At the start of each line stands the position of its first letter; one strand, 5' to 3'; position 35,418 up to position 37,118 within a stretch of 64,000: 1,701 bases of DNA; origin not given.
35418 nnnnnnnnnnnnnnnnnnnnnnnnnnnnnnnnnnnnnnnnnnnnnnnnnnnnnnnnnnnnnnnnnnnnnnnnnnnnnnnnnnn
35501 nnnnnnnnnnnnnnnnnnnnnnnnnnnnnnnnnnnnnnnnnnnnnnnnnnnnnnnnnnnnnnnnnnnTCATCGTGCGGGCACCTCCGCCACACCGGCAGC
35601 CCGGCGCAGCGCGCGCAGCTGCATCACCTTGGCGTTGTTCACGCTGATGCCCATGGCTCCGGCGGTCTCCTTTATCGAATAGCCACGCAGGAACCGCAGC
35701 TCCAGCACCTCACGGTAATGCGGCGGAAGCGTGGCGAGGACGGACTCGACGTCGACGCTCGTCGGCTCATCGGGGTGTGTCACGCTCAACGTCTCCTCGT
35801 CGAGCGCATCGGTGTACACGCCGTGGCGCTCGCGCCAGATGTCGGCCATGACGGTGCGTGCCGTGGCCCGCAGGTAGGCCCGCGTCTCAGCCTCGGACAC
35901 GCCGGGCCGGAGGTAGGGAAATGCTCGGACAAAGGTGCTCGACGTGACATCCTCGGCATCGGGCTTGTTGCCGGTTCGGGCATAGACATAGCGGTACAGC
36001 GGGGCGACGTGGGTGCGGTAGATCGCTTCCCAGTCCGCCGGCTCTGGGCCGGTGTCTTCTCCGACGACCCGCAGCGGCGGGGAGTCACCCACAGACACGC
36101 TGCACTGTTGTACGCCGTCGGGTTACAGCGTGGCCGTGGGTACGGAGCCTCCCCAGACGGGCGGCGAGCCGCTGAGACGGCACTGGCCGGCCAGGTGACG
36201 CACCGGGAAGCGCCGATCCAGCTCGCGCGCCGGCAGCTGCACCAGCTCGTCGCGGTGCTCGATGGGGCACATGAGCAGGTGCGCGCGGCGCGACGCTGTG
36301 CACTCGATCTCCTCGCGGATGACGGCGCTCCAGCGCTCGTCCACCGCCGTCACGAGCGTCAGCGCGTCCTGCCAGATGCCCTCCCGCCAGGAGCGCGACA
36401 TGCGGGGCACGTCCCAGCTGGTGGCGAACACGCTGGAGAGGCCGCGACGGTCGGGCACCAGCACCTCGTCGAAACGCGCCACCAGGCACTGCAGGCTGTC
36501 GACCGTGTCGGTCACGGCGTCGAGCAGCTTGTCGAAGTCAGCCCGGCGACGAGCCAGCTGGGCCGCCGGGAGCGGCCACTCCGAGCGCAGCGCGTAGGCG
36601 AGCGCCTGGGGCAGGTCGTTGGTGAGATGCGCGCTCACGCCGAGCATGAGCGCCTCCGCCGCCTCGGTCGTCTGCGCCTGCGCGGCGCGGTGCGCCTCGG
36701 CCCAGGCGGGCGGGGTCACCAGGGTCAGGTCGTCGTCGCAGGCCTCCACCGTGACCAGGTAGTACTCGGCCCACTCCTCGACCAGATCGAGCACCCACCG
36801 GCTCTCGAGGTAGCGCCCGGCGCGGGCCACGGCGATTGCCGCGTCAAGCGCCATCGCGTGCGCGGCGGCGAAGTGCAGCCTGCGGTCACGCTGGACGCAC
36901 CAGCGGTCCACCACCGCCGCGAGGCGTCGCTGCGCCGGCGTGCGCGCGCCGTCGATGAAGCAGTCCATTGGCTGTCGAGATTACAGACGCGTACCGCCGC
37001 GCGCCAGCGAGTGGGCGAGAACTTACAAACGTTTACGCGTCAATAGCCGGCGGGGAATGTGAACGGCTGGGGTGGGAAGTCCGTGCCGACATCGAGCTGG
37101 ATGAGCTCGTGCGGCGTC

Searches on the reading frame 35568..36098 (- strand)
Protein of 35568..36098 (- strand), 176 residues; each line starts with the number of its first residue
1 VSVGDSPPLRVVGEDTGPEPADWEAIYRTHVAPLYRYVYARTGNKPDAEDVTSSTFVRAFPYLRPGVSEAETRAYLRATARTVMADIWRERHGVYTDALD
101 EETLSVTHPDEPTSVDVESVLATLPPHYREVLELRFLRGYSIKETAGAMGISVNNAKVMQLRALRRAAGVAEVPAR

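Call 36: search_protein_families(library=pfam, proteins=[window:35568-36098:-], max_evalue=0.01)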
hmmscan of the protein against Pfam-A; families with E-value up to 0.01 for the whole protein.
window:35568-36098:- (176 aa): 4 families
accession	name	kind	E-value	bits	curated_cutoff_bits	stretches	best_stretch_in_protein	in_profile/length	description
PF08281.18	Sigma70_r4_2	-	2e-12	47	25.7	1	116-166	3-53/54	Sigma-70, region 4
PF04545.22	Sigma70_r4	-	6e-09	35.7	24.1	1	120-166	1-47/50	Sigma-70, region 4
PF04542.20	Sigma70_r2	-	2.1e-07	31.1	24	1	26-91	1-68/71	Sigma-70 region 2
PF07638.17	Sigma70_ECF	-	9.9e-06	26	21.1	1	97-156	106-168/185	ECF sigma factor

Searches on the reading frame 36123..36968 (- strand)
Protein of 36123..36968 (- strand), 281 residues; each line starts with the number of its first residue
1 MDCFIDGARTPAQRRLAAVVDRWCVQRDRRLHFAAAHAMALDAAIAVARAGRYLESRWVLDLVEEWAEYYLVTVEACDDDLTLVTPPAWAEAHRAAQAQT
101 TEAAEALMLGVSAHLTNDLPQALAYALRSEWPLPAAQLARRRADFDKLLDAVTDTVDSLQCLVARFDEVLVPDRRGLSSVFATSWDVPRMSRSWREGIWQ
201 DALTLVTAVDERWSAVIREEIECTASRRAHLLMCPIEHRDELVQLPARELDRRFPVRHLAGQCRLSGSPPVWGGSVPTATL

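Call 36: search_protein_families(library=pfam, proteins=[window:36123-36968:-], max_evalue=0.01)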
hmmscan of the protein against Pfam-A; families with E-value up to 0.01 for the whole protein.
window:36123-36968:- (281 aa): 2 families
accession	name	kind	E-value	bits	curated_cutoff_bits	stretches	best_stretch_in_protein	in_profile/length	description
PF19458.4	DUF5995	-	4.6e-22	78.8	27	1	14-233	6-223/225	Family of unknown function (DUF5995)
PF10025.14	DUF2267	-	0.0052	17.5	29.8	0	90-155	18-80/122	Uncharacterized conserved protein (DUF2267)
